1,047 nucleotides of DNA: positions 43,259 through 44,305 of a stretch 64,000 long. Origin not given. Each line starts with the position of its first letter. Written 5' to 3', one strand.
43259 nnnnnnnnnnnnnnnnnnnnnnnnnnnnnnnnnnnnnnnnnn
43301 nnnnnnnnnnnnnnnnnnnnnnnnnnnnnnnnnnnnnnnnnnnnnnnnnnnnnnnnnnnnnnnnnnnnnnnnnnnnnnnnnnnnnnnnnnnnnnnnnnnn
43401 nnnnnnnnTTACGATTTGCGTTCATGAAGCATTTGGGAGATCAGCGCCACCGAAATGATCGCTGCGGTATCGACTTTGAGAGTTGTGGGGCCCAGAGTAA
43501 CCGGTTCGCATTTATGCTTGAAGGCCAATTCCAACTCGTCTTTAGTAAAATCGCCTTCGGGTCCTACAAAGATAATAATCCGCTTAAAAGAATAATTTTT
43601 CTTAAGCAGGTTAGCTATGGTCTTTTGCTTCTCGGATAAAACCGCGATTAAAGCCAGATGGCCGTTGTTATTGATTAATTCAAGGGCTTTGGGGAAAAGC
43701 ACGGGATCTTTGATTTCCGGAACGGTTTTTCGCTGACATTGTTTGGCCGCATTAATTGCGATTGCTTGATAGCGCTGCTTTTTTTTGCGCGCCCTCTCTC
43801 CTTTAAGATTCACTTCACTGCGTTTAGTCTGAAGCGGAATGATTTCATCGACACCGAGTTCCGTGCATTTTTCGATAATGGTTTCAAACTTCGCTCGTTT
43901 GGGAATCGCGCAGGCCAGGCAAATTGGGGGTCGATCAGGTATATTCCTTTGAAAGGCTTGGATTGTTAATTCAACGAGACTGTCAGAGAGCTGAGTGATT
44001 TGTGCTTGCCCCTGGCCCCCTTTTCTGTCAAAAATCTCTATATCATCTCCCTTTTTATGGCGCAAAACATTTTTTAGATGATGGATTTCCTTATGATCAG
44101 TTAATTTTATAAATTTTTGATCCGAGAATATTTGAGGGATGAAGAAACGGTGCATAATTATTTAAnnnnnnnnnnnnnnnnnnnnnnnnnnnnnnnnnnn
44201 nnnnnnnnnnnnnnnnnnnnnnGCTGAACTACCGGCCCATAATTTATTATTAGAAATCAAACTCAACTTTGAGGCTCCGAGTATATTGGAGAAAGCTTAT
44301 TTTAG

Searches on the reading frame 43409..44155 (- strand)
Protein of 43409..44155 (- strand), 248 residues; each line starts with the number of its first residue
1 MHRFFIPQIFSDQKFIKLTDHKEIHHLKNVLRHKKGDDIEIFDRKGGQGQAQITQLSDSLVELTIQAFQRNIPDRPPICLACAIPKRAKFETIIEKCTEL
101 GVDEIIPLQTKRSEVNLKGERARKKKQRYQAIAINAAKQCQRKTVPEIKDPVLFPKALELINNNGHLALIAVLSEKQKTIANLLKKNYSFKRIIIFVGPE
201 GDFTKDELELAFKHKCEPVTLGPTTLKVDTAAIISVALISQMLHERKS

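Call 53: search_protein_families(library=ncbifam, proteins=[window:43409-44155:-], max_evalue=0.1)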
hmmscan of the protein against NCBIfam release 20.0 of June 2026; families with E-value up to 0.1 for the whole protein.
window:43409-44155:- (248 aa): 24 families
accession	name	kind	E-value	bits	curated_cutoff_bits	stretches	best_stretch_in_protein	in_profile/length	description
NF008692.0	PRK11713.1-5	equivalog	5.8e-55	186.3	196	1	1-242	3-242/246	16S rRNA (uracil(1498)-N(3))-methyltransferase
NF008709.0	PRK11713.7-4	equivalog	2.4e-50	171.2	292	1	1-239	1-238/246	16S rRNA (uracil(1498)-N(3))-methyltransferase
TIGR00046.1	TIGR00046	subfamily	3.1e-50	170.7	41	1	2-243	3-237/240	RsmE family RNA methyltransferase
NF008694.0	PRK11713.3-2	equivalog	3.1e-49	167.5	234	1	3-243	9-241/245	16S rRNA (uracil(1498)-N(3))-methyltransferase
NF008697.0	PRK11713.4-1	equivalog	2e-48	164.8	234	1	7-244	11-244/250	16S rRNA (uracil(1498)-N(3))-methyltransferase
NF008705.0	PRK11713.6-4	equivalog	1e-42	146.1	343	1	3-245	3-241/248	16S rRNA (uracil(1498)-N(3))-methyltransferase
NF008696.0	PRK11713.3-5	equivalog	8.6e-42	143.2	234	1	1-244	6-243/248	16S rRNA (uracil(1498)-N(3))-methyltransferase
NF008693.0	PRK11713.2-3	equivalog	2.1e-41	141.8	210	1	13-243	15-242/246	16S rRNA (uracil(1498)-N(3))-methyltransferase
NF008711.0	PRK11713.7-6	equivalog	1.3e-40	139.7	304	1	2-242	4-241/244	16S rRNA (uracil(1498)-N(3))-methyltransferase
NF008702.0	PRK11713.6-1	equivalog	1.2e-39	136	269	1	1-240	1-230/235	16S rRNA (uracil(1498)-N(3))-methyltransferase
NF008691.0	PRK11713.1-4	equivalog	1.4e-38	132.4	279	1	1-241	1-246/252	16S rRNA (uracil(1498)-N(3))-methyltransferase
NF008706.0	PRK11713.7-1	equivalog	4.8e-38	131.3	273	1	1-239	3-226/232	16S rRNA (uracil(1498)-N(3))-methyltransferase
NF008707.0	PRK11713.7-2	equivalog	3e-37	128.2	327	1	2-243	12-253/255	16S rRNA (uracil(1498)-N(3))-methyltransferase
NF008701.0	PRK11713.5-5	equivalog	7.5e-36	123.7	215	1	1-238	1-224/228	16S rRNA (uracil(1498)-N(3))-methyltransferase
NF008690.0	PRK11713.1-1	equivalog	3.1e-35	121.7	342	1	3-237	5-233/243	16S rRNA (uracil(1498)-N(3))-methyltransferase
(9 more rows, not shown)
